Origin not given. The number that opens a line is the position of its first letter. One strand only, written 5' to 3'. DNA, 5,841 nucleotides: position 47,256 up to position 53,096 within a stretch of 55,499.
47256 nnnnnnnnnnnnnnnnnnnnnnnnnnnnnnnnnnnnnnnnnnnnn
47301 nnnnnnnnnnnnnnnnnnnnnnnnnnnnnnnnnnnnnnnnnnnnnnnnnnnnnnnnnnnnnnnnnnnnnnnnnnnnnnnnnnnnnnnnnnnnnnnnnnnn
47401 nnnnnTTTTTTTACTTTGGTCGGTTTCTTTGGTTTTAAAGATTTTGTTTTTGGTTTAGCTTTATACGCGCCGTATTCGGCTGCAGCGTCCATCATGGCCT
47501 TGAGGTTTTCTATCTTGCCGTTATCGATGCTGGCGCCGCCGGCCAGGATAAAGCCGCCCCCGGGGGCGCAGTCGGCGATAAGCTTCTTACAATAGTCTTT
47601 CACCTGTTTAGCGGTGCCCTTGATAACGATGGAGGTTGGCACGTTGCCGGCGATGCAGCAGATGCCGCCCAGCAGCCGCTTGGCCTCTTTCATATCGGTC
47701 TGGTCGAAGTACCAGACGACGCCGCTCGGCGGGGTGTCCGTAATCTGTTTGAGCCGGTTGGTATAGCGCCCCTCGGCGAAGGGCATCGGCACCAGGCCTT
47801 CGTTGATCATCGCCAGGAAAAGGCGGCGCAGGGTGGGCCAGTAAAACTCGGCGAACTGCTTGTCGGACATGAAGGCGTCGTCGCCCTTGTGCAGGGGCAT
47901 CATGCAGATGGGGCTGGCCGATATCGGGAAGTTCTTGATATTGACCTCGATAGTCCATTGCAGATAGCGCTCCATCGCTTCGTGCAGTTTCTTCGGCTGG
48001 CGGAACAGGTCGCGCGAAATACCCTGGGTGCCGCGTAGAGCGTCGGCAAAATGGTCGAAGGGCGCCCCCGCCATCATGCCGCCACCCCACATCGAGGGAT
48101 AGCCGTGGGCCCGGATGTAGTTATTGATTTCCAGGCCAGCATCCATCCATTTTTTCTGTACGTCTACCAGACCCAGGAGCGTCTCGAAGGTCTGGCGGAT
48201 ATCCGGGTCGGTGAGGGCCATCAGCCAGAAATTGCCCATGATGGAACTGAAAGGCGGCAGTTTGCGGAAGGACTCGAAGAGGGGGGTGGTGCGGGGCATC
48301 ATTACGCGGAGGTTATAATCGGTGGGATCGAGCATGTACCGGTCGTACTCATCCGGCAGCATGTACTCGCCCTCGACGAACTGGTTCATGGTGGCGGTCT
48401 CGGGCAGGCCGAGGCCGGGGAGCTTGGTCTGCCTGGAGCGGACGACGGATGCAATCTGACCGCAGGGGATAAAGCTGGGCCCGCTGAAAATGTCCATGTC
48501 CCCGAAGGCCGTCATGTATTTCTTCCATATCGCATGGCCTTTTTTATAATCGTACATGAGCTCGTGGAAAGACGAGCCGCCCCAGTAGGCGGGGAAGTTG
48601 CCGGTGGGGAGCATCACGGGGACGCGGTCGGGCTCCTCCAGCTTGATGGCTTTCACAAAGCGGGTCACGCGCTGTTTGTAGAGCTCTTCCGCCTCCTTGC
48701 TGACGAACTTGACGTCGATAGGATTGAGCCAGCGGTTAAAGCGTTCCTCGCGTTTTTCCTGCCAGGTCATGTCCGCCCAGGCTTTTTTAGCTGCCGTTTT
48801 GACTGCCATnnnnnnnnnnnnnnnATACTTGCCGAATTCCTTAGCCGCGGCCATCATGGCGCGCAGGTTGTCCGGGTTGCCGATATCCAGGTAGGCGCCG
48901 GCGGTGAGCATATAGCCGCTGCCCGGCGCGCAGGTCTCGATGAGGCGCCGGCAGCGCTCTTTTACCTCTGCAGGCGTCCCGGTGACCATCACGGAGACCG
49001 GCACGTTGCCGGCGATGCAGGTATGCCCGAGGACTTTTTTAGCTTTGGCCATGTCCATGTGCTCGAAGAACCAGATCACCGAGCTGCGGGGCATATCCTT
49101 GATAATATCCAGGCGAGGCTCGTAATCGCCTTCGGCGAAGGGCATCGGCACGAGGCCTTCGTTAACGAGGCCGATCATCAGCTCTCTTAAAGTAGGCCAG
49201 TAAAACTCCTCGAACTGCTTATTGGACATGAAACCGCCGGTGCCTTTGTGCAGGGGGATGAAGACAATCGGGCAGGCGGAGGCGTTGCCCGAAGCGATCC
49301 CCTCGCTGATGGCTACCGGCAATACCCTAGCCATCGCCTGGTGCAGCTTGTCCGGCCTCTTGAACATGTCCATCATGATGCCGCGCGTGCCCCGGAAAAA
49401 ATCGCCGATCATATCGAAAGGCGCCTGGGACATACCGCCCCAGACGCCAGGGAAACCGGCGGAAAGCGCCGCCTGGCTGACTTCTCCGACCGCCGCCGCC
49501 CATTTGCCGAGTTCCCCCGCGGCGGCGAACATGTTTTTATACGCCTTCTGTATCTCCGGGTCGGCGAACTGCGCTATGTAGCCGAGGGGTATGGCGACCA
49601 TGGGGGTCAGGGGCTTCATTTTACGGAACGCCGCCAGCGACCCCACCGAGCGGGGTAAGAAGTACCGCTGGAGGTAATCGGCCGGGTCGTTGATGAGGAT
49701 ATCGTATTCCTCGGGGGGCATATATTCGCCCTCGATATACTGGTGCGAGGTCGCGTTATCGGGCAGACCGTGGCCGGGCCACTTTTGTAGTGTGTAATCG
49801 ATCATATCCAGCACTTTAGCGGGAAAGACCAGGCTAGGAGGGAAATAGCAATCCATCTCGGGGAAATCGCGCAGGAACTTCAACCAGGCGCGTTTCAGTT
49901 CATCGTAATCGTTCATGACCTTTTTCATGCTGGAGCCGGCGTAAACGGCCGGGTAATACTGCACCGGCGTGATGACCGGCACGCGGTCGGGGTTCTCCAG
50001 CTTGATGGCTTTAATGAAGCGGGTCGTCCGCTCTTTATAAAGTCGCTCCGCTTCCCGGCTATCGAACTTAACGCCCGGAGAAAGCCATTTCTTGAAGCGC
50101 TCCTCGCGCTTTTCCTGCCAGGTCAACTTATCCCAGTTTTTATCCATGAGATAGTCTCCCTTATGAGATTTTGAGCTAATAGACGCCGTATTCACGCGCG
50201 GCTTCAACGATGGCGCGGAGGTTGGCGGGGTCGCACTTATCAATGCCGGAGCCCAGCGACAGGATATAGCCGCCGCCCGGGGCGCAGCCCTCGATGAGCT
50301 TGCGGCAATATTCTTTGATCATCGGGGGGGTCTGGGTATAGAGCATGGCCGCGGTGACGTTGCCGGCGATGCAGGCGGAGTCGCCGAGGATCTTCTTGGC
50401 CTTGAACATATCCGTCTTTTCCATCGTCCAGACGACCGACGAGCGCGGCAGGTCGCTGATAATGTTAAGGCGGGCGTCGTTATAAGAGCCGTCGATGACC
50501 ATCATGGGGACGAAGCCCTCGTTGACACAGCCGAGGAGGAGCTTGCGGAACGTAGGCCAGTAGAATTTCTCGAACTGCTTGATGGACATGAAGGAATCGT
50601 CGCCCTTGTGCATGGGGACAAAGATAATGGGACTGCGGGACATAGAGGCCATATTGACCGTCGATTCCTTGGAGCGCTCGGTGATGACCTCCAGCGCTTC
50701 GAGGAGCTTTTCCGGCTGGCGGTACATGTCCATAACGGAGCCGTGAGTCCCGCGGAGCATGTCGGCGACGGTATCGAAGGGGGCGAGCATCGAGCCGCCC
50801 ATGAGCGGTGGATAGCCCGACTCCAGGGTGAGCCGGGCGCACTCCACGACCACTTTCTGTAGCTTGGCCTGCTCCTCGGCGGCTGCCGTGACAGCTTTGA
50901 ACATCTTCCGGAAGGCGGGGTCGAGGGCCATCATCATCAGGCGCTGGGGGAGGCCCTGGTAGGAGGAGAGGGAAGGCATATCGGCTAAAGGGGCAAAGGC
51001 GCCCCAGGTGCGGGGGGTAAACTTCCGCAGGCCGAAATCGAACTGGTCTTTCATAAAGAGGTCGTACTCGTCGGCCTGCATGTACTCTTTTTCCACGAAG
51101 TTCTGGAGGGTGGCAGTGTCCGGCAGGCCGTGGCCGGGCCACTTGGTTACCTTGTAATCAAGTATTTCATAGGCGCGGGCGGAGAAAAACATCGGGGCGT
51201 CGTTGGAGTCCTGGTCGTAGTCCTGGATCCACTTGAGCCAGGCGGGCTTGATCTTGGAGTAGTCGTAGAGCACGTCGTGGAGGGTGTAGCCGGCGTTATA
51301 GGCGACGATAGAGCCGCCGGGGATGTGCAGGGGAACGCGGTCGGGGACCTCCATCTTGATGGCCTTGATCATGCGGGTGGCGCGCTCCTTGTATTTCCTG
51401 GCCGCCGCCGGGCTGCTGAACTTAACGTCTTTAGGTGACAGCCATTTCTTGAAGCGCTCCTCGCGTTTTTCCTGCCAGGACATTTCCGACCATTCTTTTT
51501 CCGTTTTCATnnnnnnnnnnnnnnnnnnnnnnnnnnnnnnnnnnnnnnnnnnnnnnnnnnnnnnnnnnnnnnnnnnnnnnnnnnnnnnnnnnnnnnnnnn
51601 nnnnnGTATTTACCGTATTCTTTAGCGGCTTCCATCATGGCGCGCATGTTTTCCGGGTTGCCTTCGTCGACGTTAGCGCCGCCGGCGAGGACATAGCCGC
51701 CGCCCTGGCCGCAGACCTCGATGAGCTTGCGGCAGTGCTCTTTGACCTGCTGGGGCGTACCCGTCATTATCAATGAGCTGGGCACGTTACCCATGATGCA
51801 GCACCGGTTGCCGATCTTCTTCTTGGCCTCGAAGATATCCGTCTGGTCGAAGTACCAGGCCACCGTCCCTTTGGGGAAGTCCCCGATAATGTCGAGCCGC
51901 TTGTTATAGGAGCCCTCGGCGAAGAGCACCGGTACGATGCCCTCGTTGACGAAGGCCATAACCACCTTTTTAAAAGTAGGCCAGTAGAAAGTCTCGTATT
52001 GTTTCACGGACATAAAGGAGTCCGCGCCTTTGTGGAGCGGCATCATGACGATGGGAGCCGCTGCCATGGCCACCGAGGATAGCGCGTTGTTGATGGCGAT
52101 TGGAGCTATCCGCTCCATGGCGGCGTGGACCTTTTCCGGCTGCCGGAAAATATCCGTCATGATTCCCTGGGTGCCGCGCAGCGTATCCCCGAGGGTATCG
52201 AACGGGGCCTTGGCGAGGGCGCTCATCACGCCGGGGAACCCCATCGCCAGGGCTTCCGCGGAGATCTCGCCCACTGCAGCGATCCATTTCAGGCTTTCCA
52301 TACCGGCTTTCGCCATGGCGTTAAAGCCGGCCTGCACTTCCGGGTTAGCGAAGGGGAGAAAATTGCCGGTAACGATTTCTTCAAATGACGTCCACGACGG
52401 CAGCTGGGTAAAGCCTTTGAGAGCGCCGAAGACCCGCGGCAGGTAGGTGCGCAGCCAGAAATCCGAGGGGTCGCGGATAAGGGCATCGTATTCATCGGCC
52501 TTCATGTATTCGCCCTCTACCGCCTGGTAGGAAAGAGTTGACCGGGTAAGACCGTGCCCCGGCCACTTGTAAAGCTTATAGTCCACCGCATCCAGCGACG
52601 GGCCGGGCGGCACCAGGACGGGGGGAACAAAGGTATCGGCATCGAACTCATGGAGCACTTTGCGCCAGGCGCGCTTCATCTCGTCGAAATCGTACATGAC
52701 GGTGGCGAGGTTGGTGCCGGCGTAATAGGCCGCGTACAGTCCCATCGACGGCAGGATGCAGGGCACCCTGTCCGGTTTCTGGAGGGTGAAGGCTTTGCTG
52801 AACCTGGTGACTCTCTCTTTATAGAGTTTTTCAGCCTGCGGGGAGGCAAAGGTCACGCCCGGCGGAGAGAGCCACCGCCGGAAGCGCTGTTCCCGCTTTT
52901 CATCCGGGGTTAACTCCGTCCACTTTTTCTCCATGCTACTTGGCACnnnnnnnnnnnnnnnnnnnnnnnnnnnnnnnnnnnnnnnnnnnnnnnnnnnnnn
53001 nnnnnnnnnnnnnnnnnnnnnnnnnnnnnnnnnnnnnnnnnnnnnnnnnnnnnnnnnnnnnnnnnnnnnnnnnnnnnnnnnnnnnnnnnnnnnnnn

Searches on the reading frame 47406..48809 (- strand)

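Call 62: search_protein_families(library=pfam, proteins=[window:47406-48809:-], max_evalue=0.0001)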
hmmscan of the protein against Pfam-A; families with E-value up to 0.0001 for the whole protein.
window:47406-48809:- (468 aa): 1 family
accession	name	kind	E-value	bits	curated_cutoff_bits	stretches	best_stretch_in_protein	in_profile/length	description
PF01208.23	URO-D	-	7.5e-20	71.7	23.9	1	246-446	142-346/346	Uroporphyrinogen decarboxylase (URO-D)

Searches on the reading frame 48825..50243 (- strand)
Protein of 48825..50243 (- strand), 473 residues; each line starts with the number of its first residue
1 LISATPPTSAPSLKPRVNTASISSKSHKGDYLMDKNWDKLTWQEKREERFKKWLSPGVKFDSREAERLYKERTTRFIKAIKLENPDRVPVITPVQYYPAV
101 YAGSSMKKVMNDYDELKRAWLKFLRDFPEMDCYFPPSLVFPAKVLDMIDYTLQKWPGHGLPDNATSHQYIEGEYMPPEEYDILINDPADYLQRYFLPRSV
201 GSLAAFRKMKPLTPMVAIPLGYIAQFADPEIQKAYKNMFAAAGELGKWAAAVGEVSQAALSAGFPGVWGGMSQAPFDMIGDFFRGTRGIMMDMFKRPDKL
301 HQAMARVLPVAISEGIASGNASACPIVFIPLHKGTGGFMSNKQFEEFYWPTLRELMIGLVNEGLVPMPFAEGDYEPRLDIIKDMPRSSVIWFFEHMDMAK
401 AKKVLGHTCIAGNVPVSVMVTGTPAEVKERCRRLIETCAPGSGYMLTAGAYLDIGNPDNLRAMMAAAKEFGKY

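Call 62: search_protein_families(library=pfam, proteins=[window:48825-50243:-], max_evalue=0.0001)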
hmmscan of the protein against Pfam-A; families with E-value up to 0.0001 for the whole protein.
window:48825-50243:- (473 aa): 1 family
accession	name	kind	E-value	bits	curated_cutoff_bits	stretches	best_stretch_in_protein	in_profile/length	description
PF01208.23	URO-D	-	1e-22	81.1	23.9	1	270-469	141-345/346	Uroporphyrinogen decarboxylase (URO-D)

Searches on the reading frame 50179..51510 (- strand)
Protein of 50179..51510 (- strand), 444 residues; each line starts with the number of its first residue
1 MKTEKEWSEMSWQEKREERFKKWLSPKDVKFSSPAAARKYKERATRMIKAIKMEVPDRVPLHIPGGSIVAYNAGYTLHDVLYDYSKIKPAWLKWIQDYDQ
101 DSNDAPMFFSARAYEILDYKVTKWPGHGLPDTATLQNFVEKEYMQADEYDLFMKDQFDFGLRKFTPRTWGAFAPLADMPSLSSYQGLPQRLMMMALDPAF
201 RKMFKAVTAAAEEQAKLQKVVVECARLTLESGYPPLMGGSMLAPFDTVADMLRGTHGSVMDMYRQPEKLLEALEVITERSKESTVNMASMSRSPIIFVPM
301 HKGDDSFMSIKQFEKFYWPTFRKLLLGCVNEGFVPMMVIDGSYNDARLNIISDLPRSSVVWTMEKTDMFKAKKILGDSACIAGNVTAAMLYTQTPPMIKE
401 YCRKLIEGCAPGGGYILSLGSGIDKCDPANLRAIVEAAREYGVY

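Call 62: search_protein_families(library=pfam, proteins=[window:50179-51510:-], max_evalue=0.0001)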
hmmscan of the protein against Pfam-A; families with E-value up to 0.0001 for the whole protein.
window:50179-51510:- (444 aa): 1 family
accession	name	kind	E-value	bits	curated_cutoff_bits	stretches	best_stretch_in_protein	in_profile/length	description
PF01208.23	URO-D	-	4.2e-22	79.1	23.9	1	205-441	106-346/346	Uroporphyrinogen decarboxylase (URO-D)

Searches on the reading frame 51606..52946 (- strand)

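Call 62: search_protein_families(library=pfam, proteins=[window:51606-52946:-], max_evalue=0.0001)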
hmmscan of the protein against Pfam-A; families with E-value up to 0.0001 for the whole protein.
window:51606-52946:- (447 aa): 1 family
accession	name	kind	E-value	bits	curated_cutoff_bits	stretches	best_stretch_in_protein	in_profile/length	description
PF01208.23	URO-D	-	2.3e-28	99.7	23.9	1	242-444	140-346/346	Uroporphyrinogen decarboxylase (URO-D)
